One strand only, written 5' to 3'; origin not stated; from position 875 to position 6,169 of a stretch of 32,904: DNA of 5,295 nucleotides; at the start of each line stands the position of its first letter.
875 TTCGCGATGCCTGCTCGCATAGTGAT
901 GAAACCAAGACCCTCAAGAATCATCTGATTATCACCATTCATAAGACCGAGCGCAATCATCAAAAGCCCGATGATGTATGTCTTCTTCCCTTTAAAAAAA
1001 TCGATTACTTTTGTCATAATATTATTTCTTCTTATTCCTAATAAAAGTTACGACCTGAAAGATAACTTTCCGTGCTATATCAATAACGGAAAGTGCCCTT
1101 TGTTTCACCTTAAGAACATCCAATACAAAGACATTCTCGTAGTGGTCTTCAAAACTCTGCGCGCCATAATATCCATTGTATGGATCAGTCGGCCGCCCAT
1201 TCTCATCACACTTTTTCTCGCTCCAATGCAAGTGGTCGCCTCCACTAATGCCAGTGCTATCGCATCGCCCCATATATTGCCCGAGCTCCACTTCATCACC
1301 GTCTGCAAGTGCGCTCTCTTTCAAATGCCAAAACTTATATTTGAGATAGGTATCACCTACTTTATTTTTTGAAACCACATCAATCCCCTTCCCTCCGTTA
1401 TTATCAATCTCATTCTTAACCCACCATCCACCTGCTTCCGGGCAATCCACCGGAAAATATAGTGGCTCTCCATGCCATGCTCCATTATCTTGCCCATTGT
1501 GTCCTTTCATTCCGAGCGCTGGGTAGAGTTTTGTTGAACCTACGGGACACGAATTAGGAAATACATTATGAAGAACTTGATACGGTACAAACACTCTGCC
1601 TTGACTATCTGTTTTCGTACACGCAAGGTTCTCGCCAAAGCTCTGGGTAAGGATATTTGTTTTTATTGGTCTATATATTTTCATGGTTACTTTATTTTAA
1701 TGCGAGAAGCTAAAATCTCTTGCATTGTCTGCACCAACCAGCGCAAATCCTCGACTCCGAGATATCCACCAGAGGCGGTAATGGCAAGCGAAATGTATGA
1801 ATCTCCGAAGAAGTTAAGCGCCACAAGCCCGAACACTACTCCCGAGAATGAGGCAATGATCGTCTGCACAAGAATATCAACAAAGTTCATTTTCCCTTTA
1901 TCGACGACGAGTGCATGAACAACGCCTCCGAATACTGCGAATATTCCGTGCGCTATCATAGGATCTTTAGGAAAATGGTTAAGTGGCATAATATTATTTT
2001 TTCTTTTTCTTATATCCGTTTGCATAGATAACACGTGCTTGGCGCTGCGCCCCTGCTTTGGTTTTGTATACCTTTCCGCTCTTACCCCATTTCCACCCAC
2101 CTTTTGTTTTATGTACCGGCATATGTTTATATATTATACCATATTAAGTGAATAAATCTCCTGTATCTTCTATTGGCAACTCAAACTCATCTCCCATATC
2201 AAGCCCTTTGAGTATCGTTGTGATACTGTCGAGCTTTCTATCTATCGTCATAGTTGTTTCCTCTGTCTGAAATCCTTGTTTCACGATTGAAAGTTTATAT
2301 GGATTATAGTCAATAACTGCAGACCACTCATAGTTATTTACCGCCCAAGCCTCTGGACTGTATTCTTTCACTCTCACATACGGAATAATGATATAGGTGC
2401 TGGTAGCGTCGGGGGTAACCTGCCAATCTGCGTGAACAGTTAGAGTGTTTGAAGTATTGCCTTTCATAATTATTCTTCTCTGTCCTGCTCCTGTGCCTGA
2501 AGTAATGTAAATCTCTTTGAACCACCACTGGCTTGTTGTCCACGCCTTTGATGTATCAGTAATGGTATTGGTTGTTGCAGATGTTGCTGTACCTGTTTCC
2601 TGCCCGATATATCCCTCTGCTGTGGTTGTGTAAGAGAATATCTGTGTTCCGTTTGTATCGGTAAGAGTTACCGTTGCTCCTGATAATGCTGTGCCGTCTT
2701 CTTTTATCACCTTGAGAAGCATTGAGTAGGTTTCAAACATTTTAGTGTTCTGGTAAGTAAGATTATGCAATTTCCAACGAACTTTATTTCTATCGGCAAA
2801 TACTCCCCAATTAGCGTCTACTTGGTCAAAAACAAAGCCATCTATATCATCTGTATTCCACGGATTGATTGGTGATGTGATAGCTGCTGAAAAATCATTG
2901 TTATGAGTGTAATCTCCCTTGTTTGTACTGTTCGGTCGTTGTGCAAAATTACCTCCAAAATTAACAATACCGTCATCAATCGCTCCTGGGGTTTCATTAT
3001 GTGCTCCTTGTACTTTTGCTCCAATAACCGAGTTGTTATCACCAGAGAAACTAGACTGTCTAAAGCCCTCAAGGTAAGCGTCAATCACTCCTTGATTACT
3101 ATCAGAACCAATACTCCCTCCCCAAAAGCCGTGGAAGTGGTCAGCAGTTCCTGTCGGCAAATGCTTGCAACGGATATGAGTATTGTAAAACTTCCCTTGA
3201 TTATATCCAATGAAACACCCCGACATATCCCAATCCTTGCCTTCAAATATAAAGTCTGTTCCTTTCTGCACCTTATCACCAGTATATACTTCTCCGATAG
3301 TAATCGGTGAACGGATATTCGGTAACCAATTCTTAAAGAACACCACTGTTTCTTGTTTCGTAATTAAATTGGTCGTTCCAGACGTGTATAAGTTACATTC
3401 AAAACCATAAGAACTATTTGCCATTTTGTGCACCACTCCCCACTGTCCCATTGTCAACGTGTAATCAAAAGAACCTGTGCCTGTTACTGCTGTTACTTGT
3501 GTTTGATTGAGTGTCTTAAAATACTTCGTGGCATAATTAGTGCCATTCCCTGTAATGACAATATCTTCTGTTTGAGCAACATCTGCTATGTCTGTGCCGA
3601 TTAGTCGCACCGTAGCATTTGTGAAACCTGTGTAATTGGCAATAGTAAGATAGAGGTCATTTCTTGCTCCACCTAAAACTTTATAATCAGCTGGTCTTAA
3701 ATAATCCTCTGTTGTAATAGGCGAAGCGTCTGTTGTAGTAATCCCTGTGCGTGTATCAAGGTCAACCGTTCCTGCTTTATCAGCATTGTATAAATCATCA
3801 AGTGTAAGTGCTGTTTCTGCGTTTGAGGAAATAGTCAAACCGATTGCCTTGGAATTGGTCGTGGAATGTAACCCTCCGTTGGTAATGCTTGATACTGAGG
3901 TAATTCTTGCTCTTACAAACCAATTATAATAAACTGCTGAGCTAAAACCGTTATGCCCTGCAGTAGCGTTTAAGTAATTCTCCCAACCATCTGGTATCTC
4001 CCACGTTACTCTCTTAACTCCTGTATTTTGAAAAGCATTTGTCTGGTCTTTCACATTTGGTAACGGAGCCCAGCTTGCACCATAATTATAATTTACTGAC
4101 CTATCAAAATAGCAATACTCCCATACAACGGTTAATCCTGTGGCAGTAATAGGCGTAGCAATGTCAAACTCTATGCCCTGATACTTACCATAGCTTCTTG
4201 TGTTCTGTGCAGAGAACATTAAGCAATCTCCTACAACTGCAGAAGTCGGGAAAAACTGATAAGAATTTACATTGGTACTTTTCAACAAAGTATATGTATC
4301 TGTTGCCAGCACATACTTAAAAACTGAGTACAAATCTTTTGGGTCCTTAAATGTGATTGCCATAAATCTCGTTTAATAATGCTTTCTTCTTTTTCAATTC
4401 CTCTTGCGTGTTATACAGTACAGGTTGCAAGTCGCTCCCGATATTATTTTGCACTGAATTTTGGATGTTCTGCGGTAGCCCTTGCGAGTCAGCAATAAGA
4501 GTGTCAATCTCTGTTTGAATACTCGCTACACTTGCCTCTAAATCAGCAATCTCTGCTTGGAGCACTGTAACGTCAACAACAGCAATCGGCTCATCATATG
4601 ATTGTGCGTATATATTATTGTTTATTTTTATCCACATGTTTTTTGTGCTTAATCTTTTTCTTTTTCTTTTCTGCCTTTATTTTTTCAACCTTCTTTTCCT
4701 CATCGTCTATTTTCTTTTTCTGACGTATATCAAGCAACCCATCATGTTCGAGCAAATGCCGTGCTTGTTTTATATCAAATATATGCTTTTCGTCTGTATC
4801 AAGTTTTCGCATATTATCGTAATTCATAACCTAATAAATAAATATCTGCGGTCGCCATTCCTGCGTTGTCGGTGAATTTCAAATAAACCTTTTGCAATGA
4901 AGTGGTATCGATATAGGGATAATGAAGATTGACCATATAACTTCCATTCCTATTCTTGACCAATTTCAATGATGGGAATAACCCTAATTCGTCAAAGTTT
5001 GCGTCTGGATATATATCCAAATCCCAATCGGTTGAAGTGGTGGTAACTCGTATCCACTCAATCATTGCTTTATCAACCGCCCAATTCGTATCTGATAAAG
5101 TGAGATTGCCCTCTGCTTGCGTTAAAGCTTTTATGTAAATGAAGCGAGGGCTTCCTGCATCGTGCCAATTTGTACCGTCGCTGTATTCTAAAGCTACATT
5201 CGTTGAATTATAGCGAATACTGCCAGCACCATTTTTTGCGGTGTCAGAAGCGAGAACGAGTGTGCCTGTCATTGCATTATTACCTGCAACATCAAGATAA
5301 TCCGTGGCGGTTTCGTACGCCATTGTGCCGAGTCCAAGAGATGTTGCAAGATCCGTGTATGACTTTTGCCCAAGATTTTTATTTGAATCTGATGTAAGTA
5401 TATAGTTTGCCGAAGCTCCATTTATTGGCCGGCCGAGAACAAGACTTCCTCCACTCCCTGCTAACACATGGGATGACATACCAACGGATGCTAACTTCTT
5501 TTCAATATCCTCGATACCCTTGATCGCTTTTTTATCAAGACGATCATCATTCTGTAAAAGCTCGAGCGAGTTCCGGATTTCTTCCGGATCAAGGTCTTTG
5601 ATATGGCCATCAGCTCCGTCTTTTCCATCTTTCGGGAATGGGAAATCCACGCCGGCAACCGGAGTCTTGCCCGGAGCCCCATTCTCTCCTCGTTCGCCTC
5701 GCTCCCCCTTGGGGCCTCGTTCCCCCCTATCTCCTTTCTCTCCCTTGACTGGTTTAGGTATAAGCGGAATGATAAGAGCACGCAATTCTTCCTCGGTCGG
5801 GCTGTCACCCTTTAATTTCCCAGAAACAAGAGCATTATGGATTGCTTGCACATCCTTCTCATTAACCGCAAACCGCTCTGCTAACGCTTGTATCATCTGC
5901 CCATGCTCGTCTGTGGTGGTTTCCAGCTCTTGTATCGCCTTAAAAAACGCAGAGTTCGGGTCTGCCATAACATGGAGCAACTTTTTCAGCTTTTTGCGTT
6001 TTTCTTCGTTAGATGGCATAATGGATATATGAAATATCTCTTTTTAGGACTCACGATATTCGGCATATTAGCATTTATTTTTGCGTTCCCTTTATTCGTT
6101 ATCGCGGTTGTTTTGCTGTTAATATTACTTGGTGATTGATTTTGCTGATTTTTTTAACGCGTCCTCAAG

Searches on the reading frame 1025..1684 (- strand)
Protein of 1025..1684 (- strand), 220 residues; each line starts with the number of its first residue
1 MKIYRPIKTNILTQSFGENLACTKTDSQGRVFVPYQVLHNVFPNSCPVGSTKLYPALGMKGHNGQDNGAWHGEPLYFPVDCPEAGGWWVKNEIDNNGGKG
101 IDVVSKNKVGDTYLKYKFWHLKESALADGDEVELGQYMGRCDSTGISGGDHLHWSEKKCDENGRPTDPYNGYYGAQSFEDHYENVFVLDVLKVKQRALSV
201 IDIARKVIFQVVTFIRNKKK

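Call 41: search_protein_families(library=pfam, proteins=[window:1025-1684:-], max_evalue=0.01)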
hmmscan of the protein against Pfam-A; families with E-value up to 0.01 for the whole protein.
window:1025-1684:- (220 aa): 1 family
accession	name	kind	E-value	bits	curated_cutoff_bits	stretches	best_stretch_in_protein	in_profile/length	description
PF01551.29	Peptidase_M23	-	1.5e-06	28.7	28.7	1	96-168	30-96/96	Peptidase family M23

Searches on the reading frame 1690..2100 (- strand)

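Call 41: search_protein_families(library=pfam, proteins=[window:1690-2100:-], max_evalue=0.01)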
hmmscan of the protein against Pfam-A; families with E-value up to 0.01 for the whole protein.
window:1690-2100:- (137 aa): 1 family
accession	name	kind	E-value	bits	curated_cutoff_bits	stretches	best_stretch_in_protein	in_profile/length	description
PF16083.10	Phage_holin_3_3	-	3.1e-08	34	28.4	1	52-122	4-77/78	LydA holin phage, holin superfamily III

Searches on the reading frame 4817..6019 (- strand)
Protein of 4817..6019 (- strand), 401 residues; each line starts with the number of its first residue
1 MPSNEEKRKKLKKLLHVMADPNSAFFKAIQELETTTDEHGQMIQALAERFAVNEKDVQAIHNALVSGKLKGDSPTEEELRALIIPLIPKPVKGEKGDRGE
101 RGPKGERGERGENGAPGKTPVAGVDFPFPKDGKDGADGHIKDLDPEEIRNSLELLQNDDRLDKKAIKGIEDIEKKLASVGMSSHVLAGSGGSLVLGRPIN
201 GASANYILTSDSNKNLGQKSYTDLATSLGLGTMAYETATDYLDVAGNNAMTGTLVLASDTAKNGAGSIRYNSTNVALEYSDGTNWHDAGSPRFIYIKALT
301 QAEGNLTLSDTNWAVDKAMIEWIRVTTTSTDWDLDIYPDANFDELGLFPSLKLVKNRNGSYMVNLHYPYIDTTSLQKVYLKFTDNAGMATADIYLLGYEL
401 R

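Call 41: search_protein_families(library=pfam, proteins=[window:4817-6019:-], max_evalue=0.01)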
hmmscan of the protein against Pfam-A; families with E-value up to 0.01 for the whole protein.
window:4817-6019:- (401 aa): 1 family
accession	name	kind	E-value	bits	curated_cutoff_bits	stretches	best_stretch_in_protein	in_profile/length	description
PF01391.23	Collagen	-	3.1e-05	24.1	27.2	1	92-138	3-49/60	Collagen triple helix repeat (20 copies)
